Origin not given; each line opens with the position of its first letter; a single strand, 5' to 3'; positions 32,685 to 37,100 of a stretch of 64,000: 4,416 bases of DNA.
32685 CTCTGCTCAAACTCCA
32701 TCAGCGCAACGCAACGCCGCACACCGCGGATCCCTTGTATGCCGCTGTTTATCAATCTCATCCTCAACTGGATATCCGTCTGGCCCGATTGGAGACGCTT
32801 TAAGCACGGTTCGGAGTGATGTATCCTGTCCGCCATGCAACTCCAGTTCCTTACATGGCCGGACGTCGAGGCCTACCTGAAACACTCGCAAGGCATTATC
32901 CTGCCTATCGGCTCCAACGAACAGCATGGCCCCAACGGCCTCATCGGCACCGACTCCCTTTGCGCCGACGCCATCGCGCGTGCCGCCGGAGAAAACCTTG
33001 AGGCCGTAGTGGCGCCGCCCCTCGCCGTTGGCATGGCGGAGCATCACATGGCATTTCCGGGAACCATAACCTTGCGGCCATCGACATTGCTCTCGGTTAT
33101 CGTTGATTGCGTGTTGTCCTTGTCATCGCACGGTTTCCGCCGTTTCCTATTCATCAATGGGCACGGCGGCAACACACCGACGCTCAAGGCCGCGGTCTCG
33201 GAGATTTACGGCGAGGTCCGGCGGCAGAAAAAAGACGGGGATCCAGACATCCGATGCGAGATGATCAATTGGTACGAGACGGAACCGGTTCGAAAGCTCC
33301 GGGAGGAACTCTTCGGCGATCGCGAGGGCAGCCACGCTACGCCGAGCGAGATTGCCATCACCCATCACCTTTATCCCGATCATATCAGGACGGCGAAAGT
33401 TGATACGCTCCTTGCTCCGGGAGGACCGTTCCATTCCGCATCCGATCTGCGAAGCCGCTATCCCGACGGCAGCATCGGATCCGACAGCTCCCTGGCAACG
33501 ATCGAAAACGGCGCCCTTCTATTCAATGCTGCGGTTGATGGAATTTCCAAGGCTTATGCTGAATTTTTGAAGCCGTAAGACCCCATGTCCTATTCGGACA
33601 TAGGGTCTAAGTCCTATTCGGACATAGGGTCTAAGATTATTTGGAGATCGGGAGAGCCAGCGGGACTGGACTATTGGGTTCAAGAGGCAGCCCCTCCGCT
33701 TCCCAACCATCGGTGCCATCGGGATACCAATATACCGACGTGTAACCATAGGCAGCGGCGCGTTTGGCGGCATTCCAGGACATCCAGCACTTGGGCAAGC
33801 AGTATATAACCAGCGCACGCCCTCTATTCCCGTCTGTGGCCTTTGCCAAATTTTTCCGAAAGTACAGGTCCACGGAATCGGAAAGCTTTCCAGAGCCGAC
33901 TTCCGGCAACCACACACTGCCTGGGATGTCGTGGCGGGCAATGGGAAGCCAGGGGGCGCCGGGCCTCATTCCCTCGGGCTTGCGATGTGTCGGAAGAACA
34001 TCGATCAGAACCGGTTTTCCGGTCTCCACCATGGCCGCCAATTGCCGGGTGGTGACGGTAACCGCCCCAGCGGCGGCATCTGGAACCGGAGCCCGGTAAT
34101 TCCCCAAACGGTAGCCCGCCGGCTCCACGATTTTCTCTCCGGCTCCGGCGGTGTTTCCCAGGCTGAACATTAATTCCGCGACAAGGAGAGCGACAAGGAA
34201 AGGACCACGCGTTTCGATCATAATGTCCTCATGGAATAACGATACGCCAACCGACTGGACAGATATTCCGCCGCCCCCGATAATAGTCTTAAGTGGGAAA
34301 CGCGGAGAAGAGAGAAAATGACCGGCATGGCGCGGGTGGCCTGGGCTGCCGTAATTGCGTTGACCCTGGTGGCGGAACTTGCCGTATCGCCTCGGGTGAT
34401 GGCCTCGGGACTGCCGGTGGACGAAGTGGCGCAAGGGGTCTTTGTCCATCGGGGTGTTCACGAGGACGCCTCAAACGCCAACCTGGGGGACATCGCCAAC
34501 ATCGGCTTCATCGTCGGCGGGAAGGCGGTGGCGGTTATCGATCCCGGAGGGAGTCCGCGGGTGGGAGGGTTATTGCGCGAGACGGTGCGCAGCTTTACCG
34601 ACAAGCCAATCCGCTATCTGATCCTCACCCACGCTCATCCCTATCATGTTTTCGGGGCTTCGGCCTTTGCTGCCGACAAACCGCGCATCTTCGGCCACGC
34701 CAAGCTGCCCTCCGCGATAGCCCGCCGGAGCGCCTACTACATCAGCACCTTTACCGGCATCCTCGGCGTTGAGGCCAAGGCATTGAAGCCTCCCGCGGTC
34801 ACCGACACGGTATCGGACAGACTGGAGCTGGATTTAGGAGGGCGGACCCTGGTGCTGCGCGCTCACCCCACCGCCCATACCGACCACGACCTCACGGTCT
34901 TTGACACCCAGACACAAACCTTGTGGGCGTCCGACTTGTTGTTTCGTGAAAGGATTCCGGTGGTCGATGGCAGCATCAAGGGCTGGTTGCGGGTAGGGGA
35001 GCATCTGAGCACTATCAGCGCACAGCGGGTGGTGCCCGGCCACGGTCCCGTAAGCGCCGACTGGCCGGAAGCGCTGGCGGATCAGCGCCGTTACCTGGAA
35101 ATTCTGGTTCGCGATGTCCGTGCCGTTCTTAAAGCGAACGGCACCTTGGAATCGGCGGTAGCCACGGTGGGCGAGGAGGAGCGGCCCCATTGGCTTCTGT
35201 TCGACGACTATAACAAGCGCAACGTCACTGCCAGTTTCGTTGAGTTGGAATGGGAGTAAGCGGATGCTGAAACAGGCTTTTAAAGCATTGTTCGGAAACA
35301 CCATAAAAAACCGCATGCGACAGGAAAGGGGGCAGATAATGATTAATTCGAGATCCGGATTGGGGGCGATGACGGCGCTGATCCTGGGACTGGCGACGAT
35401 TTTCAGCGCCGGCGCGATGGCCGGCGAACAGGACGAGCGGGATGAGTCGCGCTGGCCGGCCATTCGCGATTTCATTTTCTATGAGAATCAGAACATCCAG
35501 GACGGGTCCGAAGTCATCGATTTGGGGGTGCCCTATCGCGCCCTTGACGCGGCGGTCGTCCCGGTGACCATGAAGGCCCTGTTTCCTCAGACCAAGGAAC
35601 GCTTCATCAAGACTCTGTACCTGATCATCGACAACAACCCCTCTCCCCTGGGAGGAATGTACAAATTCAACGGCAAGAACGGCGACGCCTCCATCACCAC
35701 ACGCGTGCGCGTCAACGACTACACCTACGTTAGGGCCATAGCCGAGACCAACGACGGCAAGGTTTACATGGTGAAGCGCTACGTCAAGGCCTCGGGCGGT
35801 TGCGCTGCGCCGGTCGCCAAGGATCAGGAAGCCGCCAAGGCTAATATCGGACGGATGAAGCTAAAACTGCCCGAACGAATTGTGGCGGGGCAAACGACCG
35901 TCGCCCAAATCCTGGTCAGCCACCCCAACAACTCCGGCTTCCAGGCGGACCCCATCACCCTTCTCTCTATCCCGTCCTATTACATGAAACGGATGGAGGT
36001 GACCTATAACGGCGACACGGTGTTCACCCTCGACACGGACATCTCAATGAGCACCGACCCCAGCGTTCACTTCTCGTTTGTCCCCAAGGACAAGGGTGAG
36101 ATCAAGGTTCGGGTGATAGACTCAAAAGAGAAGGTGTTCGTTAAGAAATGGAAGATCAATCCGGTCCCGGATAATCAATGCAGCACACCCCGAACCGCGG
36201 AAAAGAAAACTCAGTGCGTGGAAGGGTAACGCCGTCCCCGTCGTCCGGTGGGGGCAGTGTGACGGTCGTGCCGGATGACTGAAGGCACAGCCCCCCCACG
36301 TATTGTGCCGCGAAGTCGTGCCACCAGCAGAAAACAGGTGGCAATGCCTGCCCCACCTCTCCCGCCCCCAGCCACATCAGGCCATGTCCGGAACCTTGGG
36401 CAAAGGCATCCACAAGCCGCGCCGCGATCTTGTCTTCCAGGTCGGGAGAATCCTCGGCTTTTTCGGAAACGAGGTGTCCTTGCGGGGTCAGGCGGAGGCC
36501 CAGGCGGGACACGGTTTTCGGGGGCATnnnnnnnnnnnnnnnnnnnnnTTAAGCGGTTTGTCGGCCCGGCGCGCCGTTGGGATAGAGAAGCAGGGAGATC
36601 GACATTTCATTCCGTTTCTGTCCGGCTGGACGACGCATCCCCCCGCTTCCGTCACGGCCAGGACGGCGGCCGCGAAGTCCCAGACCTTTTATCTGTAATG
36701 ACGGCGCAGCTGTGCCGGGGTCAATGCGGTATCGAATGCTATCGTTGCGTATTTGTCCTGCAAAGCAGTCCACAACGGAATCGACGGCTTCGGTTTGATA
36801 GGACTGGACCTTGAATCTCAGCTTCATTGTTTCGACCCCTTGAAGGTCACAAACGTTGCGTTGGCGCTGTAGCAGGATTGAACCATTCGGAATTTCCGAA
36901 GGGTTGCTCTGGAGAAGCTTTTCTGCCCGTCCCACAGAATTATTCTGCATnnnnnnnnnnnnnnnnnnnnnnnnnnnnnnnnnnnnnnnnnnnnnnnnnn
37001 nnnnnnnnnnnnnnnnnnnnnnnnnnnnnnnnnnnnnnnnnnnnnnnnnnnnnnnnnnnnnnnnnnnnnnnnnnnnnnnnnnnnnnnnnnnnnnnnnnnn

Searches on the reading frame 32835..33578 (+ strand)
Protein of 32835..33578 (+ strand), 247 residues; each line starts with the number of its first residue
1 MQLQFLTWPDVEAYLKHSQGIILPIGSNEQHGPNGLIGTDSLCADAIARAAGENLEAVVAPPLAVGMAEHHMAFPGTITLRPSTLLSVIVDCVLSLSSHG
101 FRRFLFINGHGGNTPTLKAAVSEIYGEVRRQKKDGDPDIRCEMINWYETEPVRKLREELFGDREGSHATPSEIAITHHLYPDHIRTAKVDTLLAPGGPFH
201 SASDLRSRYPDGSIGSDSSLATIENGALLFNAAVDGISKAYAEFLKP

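Call 29: search_protein_families(library=pfam, proteins=[window:32835-33578:+], max_evalue=0.001)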
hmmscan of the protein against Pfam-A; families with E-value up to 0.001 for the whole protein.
window:32835-33578:+ (247 aa): 1 family
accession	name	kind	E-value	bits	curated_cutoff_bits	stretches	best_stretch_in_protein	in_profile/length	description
PF02633.19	Creatininase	-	2.4e-65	220.8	31.3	1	6-240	3-237/238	Creatinine amidohydrolase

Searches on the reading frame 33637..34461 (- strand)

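Call 29: search_protein_families(library=pfam, proteins=[window:33637-34461:-], max_evalue=0.001)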
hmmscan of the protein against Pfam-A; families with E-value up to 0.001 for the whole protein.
window:33637-34461:- (274 aa): 1 family
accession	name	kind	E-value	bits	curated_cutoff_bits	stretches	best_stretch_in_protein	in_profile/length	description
PF00581.25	Rhodanese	-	5e-08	33.7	22.2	1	138-256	2-102/102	Rhodanese-like domain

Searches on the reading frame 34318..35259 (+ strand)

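Call 29: search_protein_families(library=pfam, proteins=[window:34318-35259:+], max_evalue=0.001)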
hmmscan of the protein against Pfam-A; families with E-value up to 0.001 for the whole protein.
window:34318-35259:+ (313 aa): 2 families
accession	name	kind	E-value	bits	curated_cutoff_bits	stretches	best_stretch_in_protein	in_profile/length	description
PF00753.33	Lactamase_B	-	1.2e-18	68.2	22.7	1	58-242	4-196/196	Metallo-beta-lactamase superfamily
PF19583.5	ODP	-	2e-05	25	27.2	1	62-208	5-137/194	ODP family beta lactamase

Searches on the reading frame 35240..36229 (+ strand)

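Call 3: search_protein_families(library=pfam, proteins=[window:35240-36229:+], max_evalue=0.01)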
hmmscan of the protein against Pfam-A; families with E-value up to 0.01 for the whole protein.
window:35240-36229:+ (329 aa): 2 families
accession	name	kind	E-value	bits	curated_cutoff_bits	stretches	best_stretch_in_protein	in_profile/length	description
PF13501.12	SoxY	-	2.4e-31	108.7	28.4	1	81-188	5-112/112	Sulfur oxidation protein SoxY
PF08770.17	SoxZ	-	5.2e-23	81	25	1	215-304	7-97/98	Sulphur oxidation protein SoxZ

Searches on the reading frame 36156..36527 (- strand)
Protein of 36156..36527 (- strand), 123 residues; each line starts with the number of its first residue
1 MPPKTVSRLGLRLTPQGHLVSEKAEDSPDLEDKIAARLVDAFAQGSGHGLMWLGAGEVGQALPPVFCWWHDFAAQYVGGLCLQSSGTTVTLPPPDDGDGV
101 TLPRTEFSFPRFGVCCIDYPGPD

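Call 3: search_protein_families(library=pfam, proteins=[window:36156-36527:-], max_evalue=0.01)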
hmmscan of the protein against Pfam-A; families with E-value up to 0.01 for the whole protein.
window:36156-36527:- (123 aa): 0 families

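Call 4: search_protein_families(library=padloc, proteins=[window:36156-36527:-], max_evalue=0.01)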
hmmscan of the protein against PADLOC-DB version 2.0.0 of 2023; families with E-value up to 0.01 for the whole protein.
window:36156-36527:- (123 aa): 0 families

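Call 8: search_protein_families(library=ncbifam, proteins=[window:36156-36527:-], max_evalue=0.01)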
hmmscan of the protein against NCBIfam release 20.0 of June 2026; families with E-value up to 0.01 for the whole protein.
window:36156-36527:- (123 aa): 0 families

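Call 55: search_dna_similar(query=window:36156-36527:-, collection=plasmids, mode=protein, max_rows=8, max_evalue=0.001)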
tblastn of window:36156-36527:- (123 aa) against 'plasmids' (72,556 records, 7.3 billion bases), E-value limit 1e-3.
Records with a match: 61; places in all: 62; records where one place covers at least 80% of the query: 3.
Best place of each record, by identity: <60% 61.
By first word of the organism name: Bradyrhizobium 40; Cupriavidus 6; Paraburkholderia 4; Burkholderia 3; Robbsia 3; Mesorhizobium 2; Rhodovastum 1; Microvirga 1; Acidiphilium 1.
By predicted mobility (MOB-suite, as given by PLSDB): conjugative 43; non-mobilizable 13; mobilizable 5.
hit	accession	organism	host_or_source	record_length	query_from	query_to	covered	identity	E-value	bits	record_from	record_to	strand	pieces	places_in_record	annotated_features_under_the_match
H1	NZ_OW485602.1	Rhodovastum atsumiense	-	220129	6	118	92%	47.5%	4e-17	111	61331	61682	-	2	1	none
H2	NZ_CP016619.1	Microvirga ossetica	Vicia alpestris,cell culture,nodules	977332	5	92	72%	52.3%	3e-25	105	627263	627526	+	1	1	DEAD/DEAH box helicase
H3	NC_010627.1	Paraburkholderia phymatum STM815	-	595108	1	98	80%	44.9%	8e-19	87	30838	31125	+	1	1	DEAD/DEAH box helicase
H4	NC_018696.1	Paraburkholderia phenoliruptrix BR3459a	Mimosa flocculosa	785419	1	98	80%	44.9%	8e-19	87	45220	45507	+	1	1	DEAD/DEAH box helicase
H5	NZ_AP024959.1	Paraburkholderia terrae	-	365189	9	98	73%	45.6%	9e-18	84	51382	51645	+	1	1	DEAD/DEAH box helicase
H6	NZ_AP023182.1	Paraburkholderia sp. PGU19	Physopelta gutta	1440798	9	98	73%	45.6%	9e-18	84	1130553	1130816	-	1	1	record has no annotation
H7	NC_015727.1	Cupriavidus necator N-1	soil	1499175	2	102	82%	40.6%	2e-16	81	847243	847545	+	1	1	record has no annotation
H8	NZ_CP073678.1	Cupriavidus sp. KK10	Isolate,A bacterial consortium from ...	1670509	2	102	82%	40.6%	2e-16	81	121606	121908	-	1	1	none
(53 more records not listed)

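Call 57: get_annotated_region(hit=H2, flank=5000)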
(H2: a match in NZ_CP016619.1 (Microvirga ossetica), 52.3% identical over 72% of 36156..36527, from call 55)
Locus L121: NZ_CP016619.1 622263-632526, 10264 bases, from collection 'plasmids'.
description: Microvirga ossetica strain V5/3m plasmid unnamed2, complete sequence
organism: Microvirga ossetica (NCBI taxid 1882682)
taxonomy: Bacteria; Pseudomonadota; Alphaproteobacteria; Hyphomicrobiales; Methylobacteriaceae; Microvirga; Microvirga ossetica
host: -; source: Vicia alpestris,cell culture,nodules; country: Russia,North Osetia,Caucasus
typing (MOB-suite, as given by PLSDB): non-mobilizable
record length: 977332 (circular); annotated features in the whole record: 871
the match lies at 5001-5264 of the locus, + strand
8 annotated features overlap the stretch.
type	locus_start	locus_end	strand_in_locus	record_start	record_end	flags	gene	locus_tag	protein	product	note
CDS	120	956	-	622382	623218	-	-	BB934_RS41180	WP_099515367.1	universal stress protein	-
CDS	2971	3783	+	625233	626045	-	-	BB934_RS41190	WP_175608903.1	methyltransferase domain-containing protein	-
CDS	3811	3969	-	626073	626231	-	-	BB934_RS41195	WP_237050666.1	dodecin domain-containing protein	-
CDS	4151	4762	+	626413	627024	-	-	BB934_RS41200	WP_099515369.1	hypothetical protein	-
CDS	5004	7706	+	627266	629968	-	-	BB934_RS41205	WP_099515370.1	DEAD/DEAH box helicase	-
CDS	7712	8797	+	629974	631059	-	-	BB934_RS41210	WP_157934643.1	SWIM zinc finger family protein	-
CDS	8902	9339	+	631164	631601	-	-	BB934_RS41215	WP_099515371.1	hypothetical protein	-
CDS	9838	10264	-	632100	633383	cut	ltrA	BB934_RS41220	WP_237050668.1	group II intron reverse transcriptase/maturase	GO:0000373 - Group II intron splicing [Evidence IEA]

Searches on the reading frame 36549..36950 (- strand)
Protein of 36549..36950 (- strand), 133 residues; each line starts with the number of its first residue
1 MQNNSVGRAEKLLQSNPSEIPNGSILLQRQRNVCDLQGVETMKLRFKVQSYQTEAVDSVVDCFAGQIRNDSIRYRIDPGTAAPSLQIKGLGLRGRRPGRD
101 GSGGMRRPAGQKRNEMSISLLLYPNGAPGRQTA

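Call 3: search_protein_families(library=pfam, proteins=[window:36549-36950:-], max_evalue=0.01)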
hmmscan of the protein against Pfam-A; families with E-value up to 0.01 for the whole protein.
window:36549-36950:- (133 aa): 0 families

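Call 4: search_protein_families(library=padloc, proteins=[window:36549-36950:-], max_evalue=0.01)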
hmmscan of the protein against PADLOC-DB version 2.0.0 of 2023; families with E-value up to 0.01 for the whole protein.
window:36549-36950:- (133 aa): 1 family
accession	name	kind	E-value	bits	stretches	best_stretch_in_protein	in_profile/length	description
PDLC03647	REase_III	-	6.6e-06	22.5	1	42-67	1-26/989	Type III restriction enzyme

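Call 8: search_protein_families(library=ncbifam, proteins=[window:36549-36950:-], max_evalue=0.01)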
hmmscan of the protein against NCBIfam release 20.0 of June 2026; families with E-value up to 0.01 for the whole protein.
window:36549-36950:- (133 aa): 0 families
